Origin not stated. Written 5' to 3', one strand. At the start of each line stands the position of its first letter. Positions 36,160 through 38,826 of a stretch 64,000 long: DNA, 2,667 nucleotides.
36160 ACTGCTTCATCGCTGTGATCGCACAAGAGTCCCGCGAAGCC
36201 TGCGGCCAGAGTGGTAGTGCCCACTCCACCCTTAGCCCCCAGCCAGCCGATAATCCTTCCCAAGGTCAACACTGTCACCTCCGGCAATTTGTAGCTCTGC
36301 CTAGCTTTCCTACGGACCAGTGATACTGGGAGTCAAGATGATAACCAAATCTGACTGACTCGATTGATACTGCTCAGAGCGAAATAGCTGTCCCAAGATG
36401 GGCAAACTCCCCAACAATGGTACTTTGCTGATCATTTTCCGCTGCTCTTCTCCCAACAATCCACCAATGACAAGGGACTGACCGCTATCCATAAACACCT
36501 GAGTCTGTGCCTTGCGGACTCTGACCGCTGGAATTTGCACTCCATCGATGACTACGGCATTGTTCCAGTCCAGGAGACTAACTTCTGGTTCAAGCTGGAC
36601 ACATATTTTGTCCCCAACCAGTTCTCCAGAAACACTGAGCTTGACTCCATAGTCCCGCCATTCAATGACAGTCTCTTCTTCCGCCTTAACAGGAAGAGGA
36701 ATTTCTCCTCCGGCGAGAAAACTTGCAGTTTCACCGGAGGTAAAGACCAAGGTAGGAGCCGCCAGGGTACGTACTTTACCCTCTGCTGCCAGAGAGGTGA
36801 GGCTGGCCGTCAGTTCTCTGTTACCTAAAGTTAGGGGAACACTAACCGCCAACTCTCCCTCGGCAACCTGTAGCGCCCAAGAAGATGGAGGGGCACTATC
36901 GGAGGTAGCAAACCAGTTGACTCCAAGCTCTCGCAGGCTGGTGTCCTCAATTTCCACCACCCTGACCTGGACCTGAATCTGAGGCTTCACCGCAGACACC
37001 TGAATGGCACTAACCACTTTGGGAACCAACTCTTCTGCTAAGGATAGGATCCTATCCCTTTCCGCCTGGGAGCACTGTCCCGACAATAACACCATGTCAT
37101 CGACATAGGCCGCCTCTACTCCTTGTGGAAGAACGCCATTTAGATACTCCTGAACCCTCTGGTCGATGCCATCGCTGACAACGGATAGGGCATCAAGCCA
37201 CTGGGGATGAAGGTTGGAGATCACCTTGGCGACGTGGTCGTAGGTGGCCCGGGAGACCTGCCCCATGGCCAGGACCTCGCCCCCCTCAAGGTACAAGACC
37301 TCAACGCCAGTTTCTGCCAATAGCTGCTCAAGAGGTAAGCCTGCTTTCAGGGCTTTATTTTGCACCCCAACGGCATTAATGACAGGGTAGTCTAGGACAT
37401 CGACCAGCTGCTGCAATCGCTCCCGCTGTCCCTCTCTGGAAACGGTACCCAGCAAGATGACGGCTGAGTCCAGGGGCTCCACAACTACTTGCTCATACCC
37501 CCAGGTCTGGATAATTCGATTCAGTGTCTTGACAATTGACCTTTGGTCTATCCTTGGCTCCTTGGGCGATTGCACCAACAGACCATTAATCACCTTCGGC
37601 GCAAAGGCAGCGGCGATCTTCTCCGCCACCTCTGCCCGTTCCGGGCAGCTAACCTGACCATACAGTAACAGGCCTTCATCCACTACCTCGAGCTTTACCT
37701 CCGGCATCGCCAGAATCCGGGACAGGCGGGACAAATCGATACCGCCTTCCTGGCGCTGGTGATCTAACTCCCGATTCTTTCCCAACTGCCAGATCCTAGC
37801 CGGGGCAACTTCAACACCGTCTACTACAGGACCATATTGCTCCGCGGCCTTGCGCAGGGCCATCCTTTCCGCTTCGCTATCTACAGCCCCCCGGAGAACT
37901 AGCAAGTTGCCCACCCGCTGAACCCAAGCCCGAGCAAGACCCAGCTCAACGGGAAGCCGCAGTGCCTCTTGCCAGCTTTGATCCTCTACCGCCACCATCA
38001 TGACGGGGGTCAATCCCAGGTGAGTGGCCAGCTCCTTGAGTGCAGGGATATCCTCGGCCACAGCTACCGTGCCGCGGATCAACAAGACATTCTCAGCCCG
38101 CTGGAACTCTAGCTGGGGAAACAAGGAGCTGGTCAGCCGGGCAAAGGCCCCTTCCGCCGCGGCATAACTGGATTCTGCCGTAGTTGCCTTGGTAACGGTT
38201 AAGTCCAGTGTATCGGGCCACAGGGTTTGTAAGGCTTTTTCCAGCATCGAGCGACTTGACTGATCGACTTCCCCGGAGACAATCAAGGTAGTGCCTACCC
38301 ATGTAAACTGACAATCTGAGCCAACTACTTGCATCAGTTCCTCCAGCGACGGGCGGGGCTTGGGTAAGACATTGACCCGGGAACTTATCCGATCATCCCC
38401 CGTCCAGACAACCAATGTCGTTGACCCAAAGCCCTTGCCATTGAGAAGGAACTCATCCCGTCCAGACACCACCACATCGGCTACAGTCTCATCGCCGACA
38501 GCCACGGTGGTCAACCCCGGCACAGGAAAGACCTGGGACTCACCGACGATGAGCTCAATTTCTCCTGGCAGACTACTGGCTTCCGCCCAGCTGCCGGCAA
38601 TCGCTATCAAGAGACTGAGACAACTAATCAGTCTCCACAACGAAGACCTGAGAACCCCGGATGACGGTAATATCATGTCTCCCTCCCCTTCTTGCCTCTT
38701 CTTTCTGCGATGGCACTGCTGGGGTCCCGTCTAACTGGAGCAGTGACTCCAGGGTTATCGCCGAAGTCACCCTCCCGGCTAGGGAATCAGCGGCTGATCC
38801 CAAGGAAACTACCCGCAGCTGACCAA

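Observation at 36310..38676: Secretin with seven tandem BON-like repeats between the pilus N-domain and the secretin core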

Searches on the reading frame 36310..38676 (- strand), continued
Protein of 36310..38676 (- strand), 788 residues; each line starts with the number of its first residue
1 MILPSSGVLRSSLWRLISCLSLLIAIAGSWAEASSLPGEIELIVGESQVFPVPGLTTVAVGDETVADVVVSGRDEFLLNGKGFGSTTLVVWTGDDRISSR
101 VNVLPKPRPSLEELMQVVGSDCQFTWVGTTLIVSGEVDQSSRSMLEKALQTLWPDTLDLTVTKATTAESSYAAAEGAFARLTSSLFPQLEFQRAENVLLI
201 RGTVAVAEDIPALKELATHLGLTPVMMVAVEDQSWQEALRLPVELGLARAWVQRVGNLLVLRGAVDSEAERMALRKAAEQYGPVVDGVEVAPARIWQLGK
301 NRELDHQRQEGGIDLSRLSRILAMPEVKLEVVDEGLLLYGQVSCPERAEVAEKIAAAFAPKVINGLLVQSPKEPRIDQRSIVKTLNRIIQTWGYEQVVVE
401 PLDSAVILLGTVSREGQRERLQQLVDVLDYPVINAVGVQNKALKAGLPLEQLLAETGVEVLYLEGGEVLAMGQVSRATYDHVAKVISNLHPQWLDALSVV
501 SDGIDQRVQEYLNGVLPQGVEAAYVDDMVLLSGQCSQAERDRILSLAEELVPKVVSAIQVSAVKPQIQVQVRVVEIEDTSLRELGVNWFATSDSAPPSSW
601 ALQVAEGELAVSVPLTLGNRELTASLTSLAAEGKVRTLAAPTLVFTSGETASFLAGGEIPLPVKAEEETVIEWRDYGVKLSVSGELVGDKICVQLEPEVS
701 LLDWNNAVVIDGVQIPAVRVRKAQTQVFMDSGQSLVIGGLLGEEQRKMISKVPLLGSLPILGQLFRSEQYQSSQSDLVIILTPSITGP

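Call 60: find_encoding_contigs(protein=P0017, flank=8000, max_places=2)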
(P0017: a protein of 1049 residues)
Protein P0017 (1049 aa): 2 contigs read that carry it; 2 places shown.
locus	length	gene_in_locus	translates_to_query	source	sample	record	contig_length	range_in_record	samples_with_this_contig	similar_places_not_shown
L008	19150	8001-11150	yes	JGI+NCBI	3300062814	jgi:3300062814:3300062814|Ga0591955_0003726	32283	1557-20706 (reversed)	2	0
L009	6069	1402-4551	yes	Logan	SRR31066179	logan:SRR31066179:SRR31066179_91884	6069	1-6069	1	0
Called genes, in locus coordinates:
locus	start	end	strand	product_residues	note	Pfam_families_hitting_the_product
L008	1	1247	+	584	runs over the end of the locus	PF05226:CHASE2, PF00211:Guanylate_cyc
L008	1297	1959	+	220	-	PF04773:FecR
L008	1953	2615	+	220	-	PF00027:cNMP_binding, PF13545:HTH_Crp_2, PF00325:Crp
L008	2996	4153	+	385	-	PF05384:DegS, PF07730:HisKA_3, PF02518:HATPase_c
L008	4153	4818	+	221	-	PF00072:Response_reg, PF08281:Sigma70_r4_2 (weak), PF00196:GerE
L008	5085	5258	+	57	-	PF04964:Flp_Fap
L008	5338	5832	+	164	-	PF01478:Peptidase_A24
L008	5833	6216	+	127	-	PF07811:TadE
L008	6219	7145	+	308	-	PF13400:Tad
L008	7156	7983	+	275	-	PF08666:SAF, PF16976:RcpC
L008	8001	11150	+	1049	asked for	PF13629:T2SS-T3SS_pil_N, PF00691:OmpA (faint), PF04972:BON (weak), PF00263:Secretin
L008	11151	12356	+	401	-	PF00072:Response_reg, PF10609:ParA, PF13614:AAA_31, PF00142:Fer4_NifH (weak), PF01656:CbiA, PF06564:CBP_BcsQ (weak)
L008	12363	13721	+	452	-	PF00437:T2SSE, PF27713:UCP018868 (weak)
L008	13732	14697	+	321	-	PF00482:T2SSF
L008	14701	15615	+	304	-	PF00482:T2SSF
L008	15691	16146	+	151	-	PF02643:DUF192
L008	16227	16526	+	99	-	PF00196:GerE, PF04545:Sigma70_r4 (weak), PF08281:Sigma70_r4_2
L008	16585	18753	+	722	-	PF23139:OB_YrrC, PF14520:HHH_5, PF14490:HHH_RecD2, PF05970:PIF1 (weak), PF13245:AAA_19, PF13604:AAA_30, PF18335:SH3_13, PF13538:UvrD_C_2, +4 more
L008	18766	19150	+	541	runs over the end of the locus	PF27511:ComFA_N, PF00270:DEAD, PF04851:ResIII, PF00271:Helicase_C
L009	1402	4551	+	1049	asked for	PF13629:T2SS-T3SS_pil_N, PF00691:OmpA (faint), PF04972:BON (weak), PF00263:Secretin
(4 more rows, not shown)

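Call 65: find_homologous_proteins(query=A3, max_evalue=1e-20)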
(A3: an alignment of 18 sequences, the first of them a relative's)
Query A3 (18 sequences) (1049 aa, profile of the alignment): 20 proteins with E <= 1e-20 among 8000 candidates.
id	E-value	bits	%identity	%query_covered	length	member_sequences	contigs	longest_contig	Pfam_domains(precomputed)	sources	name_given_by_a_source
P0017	0.0e+0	1151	100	100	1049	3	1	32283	PF00691.26,PF04972.23,PF13629.13,PF00263.27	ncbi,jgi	ncbi:MAG: BON domain-containing protein [Limnochordia bacterium]|jgi:pilus assembly protein CpaC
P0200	1.7e-296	1004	43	100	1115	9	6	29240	PF04972.23,PF13629.13,PF00263.27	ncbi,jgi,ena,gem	-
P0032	5.3e-267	906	35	67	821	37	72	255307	PF04972.23,PF13629.13,PF00263.27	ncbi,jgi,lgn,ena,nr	ncbi:MAG: BON domain-containing protein [Limnochordia bacterium]|nr:BON domain-containing protein [B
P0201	4.3e-236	804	34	63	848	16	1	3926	PF04972.23,PF13629.13,PF00263.27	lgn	-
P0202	1.1e-220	753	37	66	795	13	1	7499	PF04972.23,PF13629.13,PF00263.27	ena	-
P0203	9.0e-220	750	37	66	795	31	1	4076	PF04972.23,PF13629.13,PF00263.27,PF16693.11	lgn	-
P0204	2.1e-189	649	37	78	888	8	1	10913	PF04972.23,PF13629.13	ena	-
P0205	8.8e-148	512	30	47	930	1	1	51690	PF04972.23,PF13629.13,PF00263.27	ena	-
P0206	4.0e-147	510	29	47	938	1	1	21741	PF04972.23,PF13629.13,PF00263.27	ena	-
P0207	4.5e-135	470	27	44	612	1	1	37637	PF13629.13,PF00263.27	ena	-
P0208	2.1e-99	352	41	29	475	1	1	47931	PF04972.23,PF13629.13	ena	-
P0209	7.5e-74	267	33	31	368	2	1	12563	PF04972.23,PF13629.13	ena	-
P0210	4.7e-72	261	28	32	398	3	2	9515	PF04972.23,PF13629.13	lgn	-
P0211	3.5e-69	252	31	17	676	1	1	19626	PF13629.13,PF00263.27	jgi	jgi:Flp pilus assembly secretin CpaC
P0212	9.2e-62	227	34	16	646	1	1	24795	PF13629.13,PF00263.27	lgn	-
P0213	7.5e-34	135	26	15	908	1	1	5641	PF13414.13,PF00963.25,PF00515.35,PF03958.23,PF00263.27,PF07719.24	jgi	jgi:general secretion pathway protein D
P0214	2.4e-28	117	27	17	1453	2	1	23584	PF03958.23,PF11741.14,PF00263.27,PF07660.20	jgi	-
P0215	2.9e-27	113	25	23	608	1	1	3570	PF03958.23,PF00263.27,PF07660.20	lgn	-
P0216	1.9e-25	107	26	18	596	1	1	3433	PF03958.23,PF11741.14,PF00263.27,PF07660.20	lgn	-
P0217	8.1e-21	92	25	24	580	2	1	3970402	PF03958.23,PF00263.27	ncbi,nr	ncbi:MAG: secretin N-terminal domain-containing protein [Candidatus Jettenia caeni]|nr:MAG: secretin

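Call 67: search_solved_structures(query=window:36310-38673:-, max_evalue=1e-30, show_alignments=2)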
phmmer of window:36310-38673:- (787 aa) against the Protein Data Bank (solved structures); distinct sequences matched with E-value up to 1e-30: 2.
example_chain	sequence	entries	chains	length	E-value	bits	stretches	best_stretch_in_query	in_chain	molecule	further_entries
8odn_A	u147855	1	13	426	2.5e-38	135.5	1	614-787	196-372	RcpA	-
8jvb_A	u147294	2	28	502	4.5e-34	121.4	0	629-785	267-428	Type II and III secretion system protein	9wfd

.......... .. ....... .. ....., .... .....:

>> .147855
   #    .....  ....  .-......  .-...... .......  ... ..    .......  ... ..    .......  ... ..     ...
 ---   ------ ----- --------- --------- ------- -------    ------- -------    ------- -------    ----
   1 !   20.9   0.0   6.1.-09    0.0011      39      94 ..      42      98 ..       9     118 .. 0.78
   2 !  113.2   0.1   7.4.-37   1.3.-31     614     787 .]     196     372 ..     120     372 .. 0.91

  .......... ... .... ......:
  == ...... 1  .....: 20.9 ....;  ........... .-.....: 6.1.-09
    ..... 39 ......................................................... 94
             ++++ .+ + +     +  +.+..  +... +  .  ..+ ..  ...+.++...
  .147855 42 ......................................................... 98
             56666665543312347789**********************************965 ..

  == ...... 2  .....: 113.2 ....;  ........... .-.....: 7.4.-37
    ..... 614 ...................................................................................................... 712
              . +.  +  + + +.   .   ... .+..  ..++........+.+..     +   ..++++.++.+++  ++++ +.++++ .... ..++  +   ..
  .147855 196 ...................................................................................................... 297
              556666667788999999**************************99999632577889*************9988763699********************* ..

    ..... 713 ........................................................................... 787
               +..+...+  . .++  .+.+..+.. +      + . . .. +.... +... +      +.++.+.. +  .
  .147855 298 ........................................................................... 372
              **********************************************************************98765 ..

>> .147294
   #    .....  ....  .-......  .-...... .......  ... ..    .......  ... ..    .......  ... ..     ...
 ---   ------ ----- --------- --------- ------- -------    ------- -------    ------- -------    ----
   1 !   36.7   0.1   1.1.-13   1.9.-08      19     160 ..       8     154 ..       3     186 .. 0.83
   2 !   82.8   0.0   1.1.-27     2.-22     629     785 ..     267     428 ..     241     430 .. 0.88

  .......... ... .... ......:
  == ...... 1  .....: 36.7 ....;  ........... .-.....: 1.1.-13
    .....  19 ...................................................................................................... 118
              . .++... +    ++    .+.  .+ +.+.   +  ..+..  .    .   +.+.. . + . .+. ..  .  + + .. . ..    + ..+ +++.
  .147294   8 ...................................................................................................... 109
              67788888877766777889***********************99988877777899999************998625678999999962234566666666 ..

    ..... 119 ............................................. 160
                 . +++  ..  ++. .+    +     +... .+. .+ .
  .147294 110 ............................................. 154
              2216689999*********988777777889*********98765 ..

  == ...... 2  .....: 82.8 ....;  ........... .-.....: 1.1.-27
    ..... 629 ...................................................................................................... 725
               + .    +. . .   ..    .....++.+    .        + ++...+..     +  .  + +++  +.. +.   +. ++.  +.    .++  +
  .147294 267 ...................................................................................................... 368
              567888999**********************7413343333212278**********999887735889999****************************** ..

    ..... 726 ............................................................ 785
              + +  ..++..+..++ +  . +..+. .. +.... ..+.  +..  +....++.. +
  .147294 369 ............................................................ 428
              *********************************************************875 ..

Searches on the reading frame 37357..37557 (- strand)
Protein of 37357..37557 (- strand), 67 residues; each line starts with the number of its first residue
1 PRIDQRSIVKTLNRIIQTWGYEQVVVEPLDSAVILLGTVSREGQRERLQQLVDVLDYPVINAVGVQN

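Call 37: search_solved_structures(query=A2, max_evalue=10)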
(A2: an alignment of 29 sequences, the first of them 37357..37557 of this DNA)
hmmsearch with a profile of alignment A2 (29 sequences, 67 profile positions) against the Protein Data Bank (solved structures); distinct sequences matched with E-value up to 10: 23.
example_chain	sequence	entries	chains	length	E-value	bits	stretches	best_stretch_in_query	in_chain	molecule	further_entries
8rjx_A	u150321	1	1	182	7.6e-08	35.1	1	20-55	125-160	Osmotically-inducible protein Y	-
4alz_A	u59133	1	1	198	0.00036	23.4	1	7-55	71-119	YOP PROTEINS TRANSLOCATION PROTEIN D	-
2ksm_A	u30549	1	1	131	0.025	17.4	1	28-65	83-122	MYCOBACTERIUM TUBERCULOSIS RV0899/MT0922/OmpATb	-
2kgs_A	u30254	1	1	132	0.026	17.4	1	28-65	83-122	Uncharacterized protein Rv0899/MT0922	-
6v4v_A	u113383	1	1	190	0.047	16.6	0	11-49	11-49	BON domain protein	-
7a2d_A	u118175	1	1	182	0.1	15.5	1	22-54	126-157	Uncharacterized protein YraP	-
2l26_A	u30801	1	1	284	0.14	15.1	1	28-65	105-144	Uncharacterized protein Rv0899/MT0922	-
1g62_A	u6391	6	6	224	0.15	15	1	8-39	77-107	RIBOSOME ANTI-ASSOCIATION FACTOR EIF6 | EUKARYOTIC TRANSLATION INITIATION FACTOR 6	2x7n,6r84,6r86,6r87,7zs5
5h4p_y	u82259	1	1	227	0.16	14.9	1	8-39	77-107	Eukaryotic translation initiation factor 6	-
7uqz_y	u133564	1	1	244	0.17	14.8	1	8-39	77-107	Eukaryotic translation initiation factor 6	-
3j2i_B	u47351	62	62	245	0.17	14.8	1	8-39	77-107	Eukaryotic translation initiation factor 6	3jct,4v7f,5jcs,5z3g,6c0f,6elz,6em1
5t62_X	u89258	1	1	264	0.2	14.6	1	8-39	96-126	Eukaryotic translation initiation factor 6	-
9p9k_P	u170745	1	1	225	0.23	14.4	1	8-47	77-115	Eukaryotic translation initiation factor 6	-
6lqm_6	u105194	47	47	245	0.28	14.1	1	8-47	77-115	Eukaryotic translation initiation factor 6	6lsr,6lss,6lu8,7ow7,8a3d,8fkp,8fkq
8esq_k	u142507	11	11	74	0.58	13.1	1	10-31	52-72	60S ribosomal protein L38-1 | Large ribosomal subunit protein eL38A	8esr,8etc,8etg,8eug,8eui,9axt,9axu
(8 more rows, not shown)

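Call 42: predict_structure(alignment_id=A2)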
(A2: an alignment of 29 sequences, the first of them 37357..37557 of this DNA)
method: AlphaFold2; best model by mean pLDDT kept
length: 67 residues; sequences in the alignment: 29
mean_pLDDT: 94.5   pTM: 0.77
mean pLDDT of the five models: 94.5, 93.9, 93.8, 93.4, 91.2
residues with pLDDT >= 90: 62; 70-90: 4; 50-70: 1; < 50: 0
segments of 3 or more residues with pLDDT < 50: none
pLDDT, mean of each block of 10 residues (from residue 1): 87 96 96 97 97 94 95
secondary structure, 60 per line:
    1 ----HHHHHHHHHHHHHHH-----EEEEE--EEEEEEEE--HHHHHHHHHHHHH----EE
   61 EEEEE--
elements in order: H5-19 E25-29 E32-39 H42-54 E59-65
